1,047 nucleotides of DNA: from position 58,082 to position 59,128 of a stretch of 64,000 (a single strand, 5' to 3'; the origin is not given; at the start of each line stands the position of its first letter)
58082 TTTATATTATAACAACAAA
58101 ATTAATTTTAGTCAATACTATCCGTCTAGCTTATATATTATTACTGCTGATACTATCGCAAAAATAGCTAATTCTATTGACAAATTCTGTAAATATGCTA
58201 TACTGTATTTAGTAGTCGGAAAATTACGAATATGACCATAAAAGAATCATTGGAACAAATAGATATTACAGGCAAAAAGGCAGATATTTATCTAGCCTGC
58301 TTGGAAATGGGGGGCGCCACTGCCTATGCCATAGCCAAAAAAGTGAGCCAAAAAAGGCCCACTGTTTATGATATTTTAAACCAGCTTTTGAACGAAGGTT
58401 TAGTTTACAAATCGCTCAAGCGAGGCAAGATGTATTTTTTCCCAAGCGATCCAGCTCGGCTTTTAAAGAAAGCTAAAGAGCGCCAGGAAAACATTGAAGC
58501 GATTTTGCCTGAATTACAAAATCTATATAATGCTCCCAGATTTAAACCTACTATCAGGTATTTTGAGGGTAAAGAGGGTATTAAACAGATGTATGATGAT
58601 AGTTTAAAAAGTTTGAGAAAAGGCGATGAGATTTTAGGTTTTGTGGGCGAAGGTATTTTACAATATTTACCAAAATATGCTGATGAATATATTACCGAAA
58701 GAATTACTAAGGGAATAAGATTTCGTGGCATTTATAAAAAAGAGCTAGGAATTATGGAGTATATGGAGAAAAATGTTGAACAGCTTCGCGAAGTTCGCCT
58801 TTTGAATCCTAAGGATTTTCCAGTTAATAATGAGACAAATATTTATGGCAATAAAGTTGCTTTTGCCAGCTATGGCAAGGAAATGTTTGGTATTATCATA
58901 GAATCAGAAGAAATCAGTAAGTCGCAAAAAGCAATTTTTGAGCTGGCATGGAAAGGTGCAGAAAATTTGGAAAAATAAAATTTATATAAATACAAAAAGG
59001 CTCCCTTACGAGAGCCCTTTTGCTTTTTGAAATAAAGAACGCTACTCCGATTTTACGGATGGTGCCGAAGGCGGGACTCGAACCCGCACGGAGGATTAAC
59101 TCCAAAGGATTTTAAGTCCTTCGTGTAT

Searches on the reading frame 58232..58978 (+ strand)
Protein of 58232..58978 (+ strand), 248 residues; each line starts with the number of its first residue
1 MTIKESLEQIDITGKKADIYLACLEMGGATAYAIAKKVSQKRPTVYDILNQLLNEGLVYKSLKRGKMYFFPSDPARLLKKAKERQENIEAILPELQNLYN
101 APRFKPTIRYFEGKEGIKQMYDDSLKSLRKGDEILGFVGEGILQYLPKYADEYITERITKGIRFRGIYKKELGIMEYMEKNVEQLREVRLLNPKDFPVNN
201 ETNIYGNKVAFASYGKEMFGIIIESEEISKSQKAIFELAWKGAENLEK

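Call 11: search_protein_families(library=pfam, max_evalue=1, proteins=[window:58232-58978:+])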
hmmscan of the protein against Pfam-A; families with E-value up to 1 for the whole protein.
window:58232-58978:+ (248 aa): 9 families
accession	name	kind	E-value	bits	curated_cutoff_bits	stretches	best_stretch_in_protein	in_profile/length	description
PF01978.25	TrmB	-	3.2e-12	46.6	25.6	1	7-74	1-67/68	Sugar-specific transcriptional regulator TrmB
PF01047.28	MarR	-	0.0035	17.6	24.6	1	25-61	14-50/59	MarR family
PF09339.16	HTH_IclR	-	0.023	14.9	22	1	28-60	18-50/52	IclR helix-turn-helix domain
PF22194.2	F-93_WHD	-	0.026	15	28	1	28-60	11-47/62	F-93, winged-helix domain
PF24270.1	HTH_Cmi2_C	-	0.028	15.1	27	1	17-60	78-120/125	Cmi2, C-terminal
PF12802.13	MarR_2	-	0.091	13.4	27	1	12-60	3-52/61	MarR family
PF01022.26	HTH_5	-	0.14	12.5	22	1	30-60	17-47/47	Bacterial regulatory protein, arsR family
PF21476.4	PF0610-like_N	-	0.19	12.4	33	1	24-51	10-37/50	PF0610-like, N-terminal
PF06014.16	YqgQ-like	-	0.22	12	25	0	170-196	22-48/61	YqgQ-like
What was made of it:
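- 58232..58978 (+): TrmB-family HTH regulator (248 aa), transcribed divergently from the array. It is 60-81% identical to homologs in hundreds of Parcubacteria. PF01978 E=3.2e-12 on residues 7-74 only (call 11).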

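Call 12: search_protein_families(library=ncbifam, max_evalue=1, proteins=[window:58232-58978:+])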
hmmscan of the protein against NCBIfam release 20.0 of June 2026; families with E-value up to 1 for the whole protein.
window:58232-58978:+ (248 aa): 9 families
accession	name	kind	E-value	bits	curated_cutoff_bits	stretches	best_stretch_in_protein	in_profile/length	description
NF047392.1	TransRegTrmBHalo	equivalog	3e-06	26.5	500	1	4-103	10-105/349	HTH-type sugar sensing transcriptional regulator TrmB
TIGR01884.1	cas_HTH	subfamily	0.00018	20.9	60.2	1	24-68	151-196/202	CRISPR-associated CARF protein Csa3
NF047390.1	TransRegTrmBL1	equivalog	0.00046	19.3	650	1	3-100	6-103/341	HTH-type sugar sensing transcriptional regulator TrmBL1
NF007339.0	PRK09834.1-1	equivalog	0.0069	15.7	299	1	25-62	35-72/271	DNA-binding transcriptional regulator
NF040939.2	trans_reg_lrs14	equivalog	0.014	15.5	90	1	11-65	18-73/103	Lrs14 family HTH-type transcriptional regulator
NF053606.1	Sta1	subfamily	0.022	14.9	80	1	11-70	17-81/100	Sta1 family transcriptional regulator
NF040851.1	tran_reg_TrmB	equivalog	0.023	13.9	600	1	3-129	7-132/338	HTH-type sugar-sensing transcriptional regulator TrmB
NF053755.1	MsvR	equivalog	0.055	13.2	220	1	21-96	19-98/236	transcriptional factor MsvR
NF008273.0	PRK11050.1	equivalog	0.074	12.7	153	1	25-93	51-117/156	manganese-binding transcriptional regulator MntR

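Call 14: find_related_loci(query=window:58232-58978:+, collection=genome_contigs, flank=6000)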
Query window:58232-58978:+ (248 aa) in genome_contigs; peptide patterns used: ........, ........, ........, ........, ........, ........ (x = any residue, [..] = any of these).
65 stretches matched a pattern, but none encodes a relative of the query by tblastn (E <= 1e-3).
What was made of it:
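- Tried and rejected: The first find_related_loci run on TrmB in genome_contigs found nothing (call 14).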

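Call 15: find_homologous_proteins(query=window:58232-58978:+, max_evalue=0.00001)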
Query window:58232-58978:+ (248 aa): 475 proteins with E <= 0.00001 among 825 candidates; the best 120 are listed.
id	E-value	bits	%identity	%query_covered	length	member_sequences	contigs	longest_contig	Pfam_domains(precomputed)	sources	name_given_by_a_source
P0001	3.6e-157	539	100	100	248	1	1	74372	PF01978.26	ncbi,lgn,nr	ncbi:hypothetical protein JW977_03610 [Candidatus Falkowbacteria bacterium]|nr:hypothetical protein 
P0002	4.8e-131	453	81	99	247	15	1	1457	PF01978.26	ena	-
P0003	5.4e-129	447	80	100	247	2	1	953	PF01978.26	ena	-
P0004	4.9e-127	440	79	100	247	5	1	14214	PF01978.26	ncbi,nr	ncbi:MAG: hypothetical protein NTX00_00285 [Candidatus Parcubacteria bacterium]|nr:hypothetical prot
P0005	7.4e-124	430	77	100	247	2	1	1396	PF01978.26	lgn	-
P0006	1.5e-116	406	75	98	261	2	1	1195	PF01047.29,PF01978.26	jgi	-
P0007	1.6e-107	376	68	99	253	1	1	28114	PF01978.26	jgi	jgi:sugar-specific transcriptional regulator TrmB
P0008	5.1e-106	371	70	98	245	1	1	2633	PF01978.26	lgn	-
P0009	8.6e-105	367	68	98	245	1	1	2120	PF01978.26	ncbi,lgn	-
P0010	1.1e-103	364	68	98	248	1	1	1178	PF01978.26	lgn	-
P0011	3.9e-103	362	68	98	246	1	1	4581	PF01978.26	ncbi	-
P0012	4.7e-103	362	66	100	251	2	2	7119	PF01978.26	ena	-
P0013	6.8e-103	361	66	98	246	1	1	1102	PF01978.26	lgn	-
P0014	1.3e-102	360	66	99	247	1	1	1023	PF01978.26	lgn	-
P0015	1.5e-102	360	68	98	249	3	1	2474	PF01978.26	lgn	-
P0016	3.5e-102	359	65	100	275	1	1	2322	PF01978.26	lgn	-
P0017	4.2e-102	359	65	98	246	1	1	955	PF01978.26,PF09339.17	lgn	-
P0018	9.8e-102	357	66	97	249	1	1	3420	PF01978.26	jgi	jgi:HTH-type transcriptional regulator, sugar sensing transcriptional regulator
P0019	1.1e-101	357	64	98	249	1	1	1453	PF01978.26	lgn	-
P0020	1.7e-101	357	65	100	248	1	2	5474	PF01978.26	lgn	-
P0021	2.1e-101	356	66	99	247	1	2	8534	PF01978.26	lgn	-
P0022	3.3e-101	356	65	100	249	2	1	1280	PF01978.26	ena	-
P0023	3.8e-101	356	68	100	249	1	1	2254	PF01978.26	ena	-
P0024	4.0e-101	355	63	99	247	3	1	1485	PF01978.26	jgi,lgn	jgi:sugar-specific transcriptional regulator TrmB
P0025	5.2e-101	355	66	98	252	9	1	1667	PF01047.29,PF01978.26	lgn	-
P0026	5.7e-101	355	66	97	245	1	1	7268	PF01978.26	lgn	-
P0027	1.1e-100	354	67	99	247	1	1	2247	PF01978.26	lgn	-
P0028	2.6e-100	353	66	100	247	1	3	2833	PF01978.26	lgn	-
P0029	1.1e-99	351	65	98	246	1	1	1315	PF01978.26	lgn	-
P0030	1.5e-99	350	66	98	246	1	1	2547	PF01978.26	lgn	-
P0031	1.8e-99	350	64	100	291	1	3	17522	PF01978.26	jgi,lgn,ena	-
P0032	2.1e-99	350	64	100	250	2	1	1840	PF01978.26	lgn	-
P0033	2.4e-99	350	65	99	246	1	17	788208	PF01978.26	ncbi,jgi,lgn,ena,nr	ncbi:MAG: Transcriptional regulator, TrmB [Candidatus Moranbacteria bacterium GW2011_GWE2_35_2-]|nr:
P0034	2.5e-99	350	65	98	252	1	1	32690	PF01978.26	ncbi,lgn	-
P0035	3.0e-99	349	62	100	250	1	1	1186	PF01978.26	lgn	-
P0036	3.4e-99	349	63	99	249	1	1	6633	PF01047.29,PF01978.26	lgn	-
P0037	3.7e-99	349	67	98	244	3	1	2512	PF01978.26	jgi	jgi:HTH-type transcriptional regulator, sugar sensing transcriptional regulator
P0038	3.9e-99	349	62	99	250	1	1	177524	PF01978.26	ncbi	-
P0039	4.5e-99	349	63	100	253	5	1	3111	PF01978.26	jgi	-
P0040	5.2e-99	349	65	98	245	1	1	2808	PF01978.26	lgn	-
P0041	5.2e-99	349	65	100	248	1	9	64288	PF01047.29,PF01978.26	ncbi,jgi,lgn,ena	-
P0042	6.0e-99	348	63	100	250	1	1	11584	PF01978.26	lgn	-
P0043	6.5e-99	348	65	97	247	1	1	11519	PF01978.26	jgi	jgi:HTH-type transcriptional regulator, sugar sensing transcriptional regulator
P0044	9.9e-99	348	63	100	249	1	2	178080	PF01978.26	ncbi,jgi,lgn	-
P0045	1.2e-98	347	65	97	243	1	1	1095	PF01978.26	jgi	-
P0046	3.0e-98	346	65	98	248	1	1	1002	PF01978.26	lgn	-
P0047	3.4e-98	346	63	100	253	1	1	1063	PF01978.26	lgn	-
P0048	3.8e-98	346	64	100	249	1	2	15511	PF01978.26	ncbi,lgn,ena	-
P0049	3.9e-98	346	64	99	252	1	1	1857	PF01978.26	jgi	jgi:HTH-type transcriptional regulator, sugar sensing transcriptional regulator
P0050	4.9e-98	345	64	99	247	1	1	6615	PF01978.26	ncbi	-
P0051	5.8e-98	345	63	100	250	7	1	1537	PF01978.26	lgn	-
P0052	6.0e-98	345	66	97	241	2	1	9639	PF01978.26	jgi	-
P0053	6.2e-98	345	64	99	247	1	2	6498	PF01978.26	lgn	-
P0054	6.5e-98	345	64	98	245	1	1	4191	PF01978.26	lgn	-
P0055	6.6e-98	345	63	99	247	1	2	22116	PF01978.26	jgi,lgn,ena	jgi:sugar-specific transcriptional regulator TrmB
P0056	6.7e-98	345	63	98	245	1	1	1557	PF01978.26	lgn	-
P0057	7.0e-98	345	64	99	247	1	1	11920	PF01978.26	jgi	jgi:sugar-specific transcriptional regulator TrmB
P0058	7.2e-98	345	66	97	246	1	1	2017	PF01978.26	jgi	jgi:HTH-type transcriptional regulator, sugar sensing transcriptional regulator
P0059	7.5e-98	345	66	97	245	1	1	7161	PF01978.26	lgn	-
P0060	8.5e-98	345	62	99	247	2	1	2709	PF01978.26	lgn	-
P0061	4.4e-97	342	63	99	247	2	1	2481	PF01978.26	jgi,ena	-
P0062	5.4e-97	342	64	98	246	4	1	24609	PF01978.26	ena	-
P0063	6.7e-97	342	63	99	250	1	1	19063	PF01978.26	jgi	jgi:HTH-type transcriptional regulator, sugar sensing transcriptional regulator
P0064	7.0e-97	342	64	100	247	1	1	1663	PF01978.26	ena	-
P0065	9.4e-97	341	65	98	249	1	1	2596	PF01978.26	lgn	-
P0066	1.2e-96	341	65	98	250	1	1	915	PF01978.26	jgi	jgi:HTH-type transcriptional regulator, sugar sensing transcriptional regulator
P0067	1.2e-96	341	65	98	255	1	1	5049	PF01978.26,PF21100.5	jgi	-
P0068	1.4e-96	341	64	98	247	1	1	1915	PF01978.26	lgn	-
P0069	2.5e-96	340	63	99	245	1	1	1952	PF01978.26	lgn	-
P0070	2.8e-96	340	61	100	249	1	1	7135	PF01978.26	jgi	jgi:sugar-specific transcriptional regulator TrmB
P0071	3.3e-96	339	61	99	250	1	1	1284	PF01978.26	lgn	-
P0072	4.0e-96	339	61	98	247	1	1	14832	PF01978.26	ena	-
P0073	4.0e-96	339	61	100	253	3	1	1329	PF01978.26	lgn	-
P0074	4.0e-96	339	61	100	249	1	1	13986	PF01978.26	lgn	-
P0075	4.4e-96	339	62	99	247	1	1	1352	PF01978.26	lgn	-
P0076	4.5e-96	339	62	100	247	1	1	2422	PF01978.26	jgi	jgi:HTH-type transcriptional regulator, sugar sensing transcriptional regulator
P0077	5.0e-96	339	61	100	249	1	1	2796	PF01978.26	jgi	-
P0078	5.9e-96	339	63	100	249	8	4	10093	PF01978.26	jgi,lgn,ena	-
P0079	1.3e-95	337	62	99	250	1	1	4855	PF01978.26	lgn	-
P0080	1.6e-95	337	62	99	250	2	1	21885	PF01978.26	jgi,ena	-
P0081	1.7e-95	337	62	100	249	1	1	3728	PF01978.26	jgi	-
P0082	1.7e-95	337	63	99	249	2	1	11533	PF01978.26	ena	-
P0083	2.3e-95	337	60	100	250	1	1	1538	PF21476.5,PF01978.26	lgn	-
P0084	2.5e-95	336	61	99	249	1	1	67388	PF01978.26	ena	-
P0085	6.0e-95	335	64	95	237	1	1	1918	PF01978.26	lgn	-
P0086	7.4e-95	335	60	98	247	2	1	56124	PF01978.26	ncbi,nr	ncbi:MAG: helix-turn-helix domain-containing protein [Candidatus Moranbacteria bacterium]|nr:helix-t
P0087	7.7e-95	335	62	99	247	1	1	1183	PF01978.26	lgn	-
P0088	1.5e-94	334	63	98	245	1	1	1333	PF01978.26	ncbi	-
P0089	1.9e-94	334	59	100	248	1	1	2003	PF01978.26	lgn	-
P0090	3.5e-94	333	61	99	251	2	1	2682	PF01978.26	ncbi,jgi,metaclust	metaclust:\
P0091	6.3e-94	332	61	99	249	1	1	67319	PF01978.26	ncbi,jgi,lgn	ncbi:MAG: helix-turn-helix domain-containing protein [Parcubacteria group bacterium]|jgi:sugar-speci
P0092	6.8e-94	332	59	99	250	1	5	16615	PF01978.26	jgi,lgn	jgi:sugar-specific transcriptional regulator TrmB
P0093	8.2e-94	332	61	100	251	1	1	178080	PF01978.26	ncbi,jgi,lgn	-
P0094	9.0e-94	331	62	100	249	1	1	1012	PF01978.26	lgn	-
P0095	1.9e-93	330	62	96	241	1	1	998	PF01978.26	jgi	jgi:sugar-specific transcriptional regulator TrmB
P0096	2.1e-93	330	62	100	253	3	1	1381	PF01978.26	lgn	-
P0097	2.5e-93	330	61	99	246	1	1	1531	PF01978.26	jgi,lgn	-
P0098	3.3e-93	330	60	99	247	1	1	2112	PF01978.26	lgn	-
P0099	3.8e-93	329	60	100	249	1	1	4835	PF01047.29,PF01978.26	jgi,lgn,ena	-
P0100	7.2e-93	328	60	99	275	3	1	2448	PF01978.26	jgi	jgi:HTH-type transcriptional regulator, sugar sensing transcriptional regulator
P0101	7.5e-93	328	60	99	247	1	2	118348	PF01978.26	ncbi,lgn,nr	ncbi:MAG: hypothetical protein NTY12_00820 [Candidatus Falkowbacteria bacterium]|nr:hypothetical pro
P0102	8.7e-93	328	62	100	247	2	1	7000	PF01978.26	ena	-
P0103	1.4e-92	327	60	98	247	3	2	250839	PF01978.26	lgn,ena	-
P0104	3.3e-92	326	63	97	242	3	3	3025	PF01978.26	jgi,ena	-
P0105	4.5e-92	326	62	97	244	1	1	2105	PF01978.26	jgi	jgi:HTH-type transcriptional regulator, sugar sensing transcriptional regulator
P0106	5.2e-92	326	61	99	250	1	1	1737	PF01978.26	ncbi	-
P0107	1.1e-91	324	60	99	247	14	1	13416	PF01978.26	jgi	-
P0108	2.8e-91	323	61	99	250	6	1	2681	PF01978.26,PF09339.17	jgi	jgi:sugar-specific transcriptional regulator TrmB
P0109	3.2e-91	323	62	100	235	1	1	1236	PF01978.26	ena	-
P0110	5.0e-91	322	59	99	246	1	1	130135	PF01978.26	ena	-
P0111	1.1e-90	321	59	100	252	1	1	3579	PF01978.26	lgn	-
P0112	2.6e-90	320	63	99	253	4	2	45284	PF01978.26,PF09339.17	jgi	-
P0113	3.4e-90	320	58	100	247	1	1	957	PF01978.26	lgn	-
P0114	5.0e-90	319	59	99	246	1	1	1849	PF01978.26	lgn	-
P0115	5.1e-90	319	59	98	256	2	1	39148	PF01047.29,PF01978.26,PF09339.17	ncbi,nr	ncbi:MAG: hypothetical protein HGB18_04575 [Candidatus Moranbacteria bacterium]|nr:hypothetical prot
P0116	9.1e-90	318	58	98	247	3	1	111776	PF01978.26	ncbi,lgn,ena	ncbi:MAG: helix-turn-helix domain-containing protein [Candidatus Moraniibacteriota bacterium]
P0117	1.2e-89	318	60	98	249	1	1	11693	PF01978.26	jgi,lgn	-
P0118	1.6e-89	317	58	99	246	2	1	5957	PF01978.26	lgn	-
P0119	1.7e-89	317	58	99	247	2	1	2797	PF01978.26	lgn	-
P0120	2.2e-89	317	57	99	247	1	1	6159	PF01978.26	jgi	jgi:sugar-specific transcriptional regulator TrmB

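Call 16: find_encoding_contigs(protein=P0004, flank=5000, max_places=2)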
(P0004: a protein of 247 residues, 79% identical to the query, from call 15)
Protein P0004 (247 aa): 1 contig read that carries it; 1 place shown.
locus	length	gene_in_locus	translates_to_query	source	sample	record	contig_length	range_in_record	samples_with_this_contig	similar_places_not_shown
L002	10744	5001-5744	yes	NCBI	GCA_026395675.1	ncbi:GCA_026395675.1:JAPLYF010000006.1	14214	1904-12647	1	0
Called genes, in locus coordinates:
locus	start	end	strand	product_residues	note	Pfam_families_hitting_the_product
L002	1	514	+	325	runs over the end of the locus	-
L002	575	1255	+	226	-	-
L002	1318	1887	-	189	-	PF14470:bPH_3 (faint), PF03703:bPH_2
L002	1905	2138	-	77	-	-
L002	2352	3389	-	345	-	PF05496:RuvB_N, PF00004:AAA, PF07728:AAA_5, PF17864:AAA_lid_4, PF05491:WHD_RuvB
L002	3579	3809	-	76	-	-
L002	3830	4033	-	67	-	-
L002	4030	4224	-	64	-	-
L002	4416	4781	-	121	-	-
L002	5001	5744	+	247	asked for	PF01978:TrmB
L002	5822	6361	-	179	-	-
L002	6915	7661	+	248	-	PF02535:Zip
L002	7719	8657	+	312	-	-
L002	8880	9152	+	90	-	-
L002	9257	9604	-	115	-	-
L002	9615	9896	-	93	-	-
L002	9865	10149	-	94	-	-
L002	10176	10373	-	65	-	-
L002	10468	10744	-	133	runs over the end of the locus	-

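Call 17: find_encoding_contigs(protein=P0007, flank=5000, max_places=2)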
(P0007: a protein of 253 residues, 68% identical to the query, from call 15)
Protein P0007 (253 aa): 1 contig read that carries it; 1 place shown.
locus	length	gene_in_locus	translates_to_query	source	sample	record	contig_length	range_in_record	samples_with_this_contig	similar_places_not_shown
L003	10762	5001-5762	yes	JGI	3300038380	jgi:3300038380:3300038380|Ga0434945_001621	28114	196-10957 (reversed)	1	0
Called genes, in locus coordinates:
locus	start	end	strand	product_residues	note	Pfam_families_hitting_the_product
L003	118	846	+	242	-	PF01113:DapB_N, PF05173:DapB_C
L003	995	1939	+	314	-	PF00701:DHDPS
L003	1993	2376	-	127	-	-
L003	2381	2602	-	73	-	-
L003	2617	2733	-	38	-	-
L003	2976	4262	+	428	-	PF00278:Orn_DAP_Arg_deC, PF02784:Orn_Arg_deC_N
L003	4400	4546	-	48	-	-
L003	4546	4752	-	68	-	-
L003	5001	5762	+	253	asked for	PF01978:TrmB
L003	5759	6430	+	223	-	-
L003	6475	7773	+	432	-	PF14821:Thr_synth_N, PF00291:PALP, PF24857:THR4_C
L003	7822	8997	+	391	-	PF00155:Aminotran_1_2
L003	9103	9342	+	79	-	-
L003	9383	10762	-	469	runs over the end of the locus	PF00218:IGPS, PF00697:PRAI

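Call 18: find_encoding_contigs(protein=P0101, flank=5000, max_places=2)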
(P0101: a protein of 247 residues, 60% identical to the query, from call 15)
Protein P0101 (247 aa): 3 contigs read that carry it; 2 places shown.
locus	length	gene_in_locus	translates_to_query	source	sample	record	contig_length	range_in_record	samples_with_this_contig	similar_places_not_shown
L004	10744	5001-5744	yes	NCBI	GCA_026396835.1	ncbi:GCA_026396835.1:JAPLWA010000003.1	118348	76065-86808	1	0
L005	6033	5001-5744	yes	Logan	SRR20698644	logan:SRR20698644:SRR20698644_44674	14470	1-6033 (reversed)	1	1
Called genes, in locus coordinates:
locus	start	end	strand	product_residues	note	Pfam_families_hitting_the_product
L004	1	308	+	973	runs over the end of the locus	PF00580:UvrD-helicase, PF01443:Viral_helicase1 (faint), PF13245:AAA_19, PF13604:AAA_30 (faint), PF13361:UvrD_C, PF13538:UvrD_C_2 (faint), PF12705:PDDEXK_1, PF01930:Cas_Cas4 (weak)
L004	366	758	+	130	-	-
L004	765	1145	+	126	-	PF01588:tRNA_bind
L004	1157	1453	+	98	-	-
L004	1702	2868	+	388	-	PF01476:LysM, PF23446:LysM1_NFP_LYK (faint), PF23473:LysM3_LYK4_5 (weak), PF01476:LysM, PF01551:Peptidase_M23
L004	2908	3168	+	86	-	-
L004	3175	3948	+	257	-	PF13328:HD_4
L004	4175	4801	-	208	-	-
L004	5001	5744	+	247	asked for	PF01978:TrmB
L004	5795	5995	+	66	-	PF04070:DUF378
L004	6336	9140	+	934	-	PF02739:5_3_exonuc_N, PF01367:5_3_exonuc, PF01612:DNA_pol_A_exo1, PF22619:DNA_polI_exo1, PF00476:DNA_pol_A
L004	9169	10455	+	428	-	PF08245:Mur_ligase_M, PF02875:Mur_ligase_C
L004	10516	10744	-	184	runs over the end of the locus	-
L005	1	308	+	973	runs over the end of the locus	PF00580:UvrD-helicase, PF01443:Viral_helicase1 (faint), PF13245:AAA_19, PF13604:AAA_30 (faint), PF13361:UvrD_C, PF13538:UvrD_C_2 (faint), PF12705:PDDEXK_1, PF01930:Cas_Cas4 (weak)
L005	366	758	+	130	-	-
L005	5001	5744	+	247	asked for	PF01978:TrmB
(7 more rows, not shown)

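Call 28: search_protein_families(library=padloc, max_evalue=1, proteins=[window:58232-58978:+])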
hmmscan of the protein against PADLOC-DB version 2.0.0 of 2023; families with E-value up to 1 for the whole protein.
window:58232-58978:+ (248 aa): 9 families
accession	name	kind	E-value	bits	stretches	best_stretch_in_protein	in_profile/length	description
PDLC01434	CasR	-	4.3e-05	21.5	1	20-68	133-180/191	"CAS-I,CAS-II,CAS-III,CAS-IV,CAS-V,CAS-VI; associated_signaling"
PDLC01863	CARF3--CARF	-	5.4e-05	21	1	9-66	114-170/182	-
PDLC01268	CasR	-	0.00019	19.5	1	21-65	130-173/179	"CAS-I,CAS-II,CAS-III,CAS-IV,CAS-V,CAS-VI; associated_signaling"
PDLC01857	CARF3--CARF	-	0.0006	17.5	1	22-70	138-185/201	-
PDLC01438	Csa3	-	0.00092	17.3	1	22-91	155-223/305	"CAS-I,CAS-II,CAS-III,CAS-IV,CAS-V,CAS-VI; associated_signaling"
PDLC01850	CARF3--CARF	-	0.0061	14.5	1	12-67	143-198/209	-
PDLC01879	CARF3--CARF_TM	-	0.01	13.5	1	23-68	164-207/222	-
PDLC01858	CARF3--CARF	-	0.012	13.5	1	9-62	139-191/204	-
PDLC01848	CARF3--CARF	-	0.017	12.8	1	21-61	143-182/197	-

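Call 75: find_encoding_contigs(protein=P0012, flank=5000, max_places=2)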
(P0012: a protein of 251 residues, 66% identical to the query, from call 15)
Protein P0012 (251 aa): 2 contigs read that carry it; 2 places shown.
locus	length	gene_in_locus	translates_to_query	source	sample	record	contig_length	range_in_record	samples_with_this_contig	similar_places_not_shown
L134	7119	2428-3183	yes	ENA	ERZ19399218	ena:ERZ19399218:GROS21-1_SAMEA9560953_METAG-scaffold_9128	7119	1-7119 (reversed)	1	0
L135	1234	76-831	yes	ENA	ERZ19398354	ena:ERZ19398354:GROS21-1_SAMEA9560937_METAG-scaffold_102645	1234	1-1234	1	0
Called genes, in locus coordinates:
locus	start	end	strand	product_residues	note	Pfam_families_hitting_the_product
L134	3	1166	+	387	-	?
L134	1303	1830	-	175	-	-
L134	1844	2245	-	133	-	-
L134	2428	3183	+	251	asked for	PF01978:TrmB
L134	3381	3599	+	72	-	-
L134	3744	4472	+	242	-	-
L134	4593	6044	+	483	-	PF13481:AAA_25 (faint), PF00005:ABC_tran, PF02463:SMC_N (faint), PF03193:RsgA_GTPase (faint), PF13175:AAA_15 (faint), PF13191:AAA_16 (faint), PF13476:AAA_23 (faint), PF00005:ABC_tran, +4 more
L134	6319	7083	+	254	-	-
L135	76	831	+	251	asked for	PF01978:TrmB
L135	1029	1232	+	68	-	?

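Call 76: find_encoding_contigs(protein=P0021, flank=5000, max_places=2)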
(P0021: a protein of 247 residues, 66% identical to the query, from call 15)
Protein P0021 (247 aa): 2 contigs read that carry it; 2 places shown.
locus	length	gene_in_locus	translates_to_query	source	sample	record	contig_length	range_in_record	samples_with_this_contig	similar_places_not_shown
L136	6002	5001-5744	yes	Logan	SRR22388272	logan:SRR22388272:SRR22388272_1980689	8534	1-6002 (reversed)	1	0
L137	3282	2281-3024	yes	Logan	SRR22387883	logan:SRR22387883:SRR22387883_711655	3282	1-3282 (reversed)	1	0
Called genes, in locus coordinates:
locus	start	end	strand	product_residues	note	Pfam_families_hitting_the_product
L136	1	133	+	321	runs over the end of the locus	PF00892:EamA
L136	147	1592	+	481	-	PF04932:Wzy_C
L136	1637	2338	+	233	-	PF01479:S4, PF00849:PseudoU_synth_2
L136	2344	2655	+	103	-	-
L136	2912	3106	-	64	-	-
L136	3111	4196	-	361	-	PF04055:Radical_SAM, PF13186:SPASM (weak)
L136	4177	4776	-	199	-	-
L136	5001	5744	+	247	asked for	PF01978:TrmB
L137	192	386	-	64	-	-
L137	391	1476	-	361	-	PF04055:Radical_SAM, PF13186:SPASM (weak)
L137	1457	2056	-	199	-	-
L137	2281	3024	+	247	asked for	PF01978:TrmB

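Call 77: find_encoding_contigs(protein=P0034, flank=5000, max_places=2)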
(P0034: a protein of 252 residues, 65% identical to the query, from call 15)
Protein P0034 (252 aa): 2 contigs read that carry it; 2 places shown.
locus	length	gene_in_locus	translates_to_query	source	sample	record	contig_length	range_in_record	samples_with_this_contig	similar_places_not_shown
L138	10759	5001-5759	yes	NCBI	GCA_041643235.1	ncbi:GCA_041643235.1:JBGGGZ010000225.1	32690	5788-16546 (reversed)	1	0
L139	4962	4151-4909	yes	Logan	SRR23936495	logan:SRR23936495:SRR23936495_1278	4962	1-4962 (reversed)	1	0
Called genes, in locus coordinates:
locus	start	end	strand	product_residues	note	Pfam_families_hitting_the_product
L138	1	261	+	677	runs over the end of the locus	PF01510:Amidase_2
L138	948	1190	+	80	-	-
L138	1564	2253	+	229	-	PF12844:HTH_19, PF13560:HTH_31 (weak), PF01381:HTH_3, PF13274:SocA_Panacea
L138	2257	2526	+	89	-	-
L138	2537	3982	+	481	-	PF05970:PIF1, PF13245:AAA_19, PF13401:AAA_22 (weak), PF13604:AAA_30, PF21530:Pif1_2B_dom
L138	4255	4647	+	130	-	-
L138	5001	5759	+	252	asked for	PF01978:TrmB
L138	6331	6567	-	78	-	-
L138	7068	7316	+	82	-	PF01176:eIF-1a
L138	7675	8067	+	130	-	PF00416:Ribosomal_S13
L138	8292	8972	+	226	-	PF00411:Ribosomal_S11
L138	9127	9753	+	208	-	PF00163:Ribosomal_S4, PF01479:S4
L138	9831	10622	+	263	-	PF01193:RNA_pol_L, PF01000:RNA_pol_A_bac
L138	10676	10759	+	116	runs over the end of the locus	PF01196:Ribosomal_L17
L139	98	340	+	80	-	-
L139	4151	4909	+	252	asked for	PF01978:TrmB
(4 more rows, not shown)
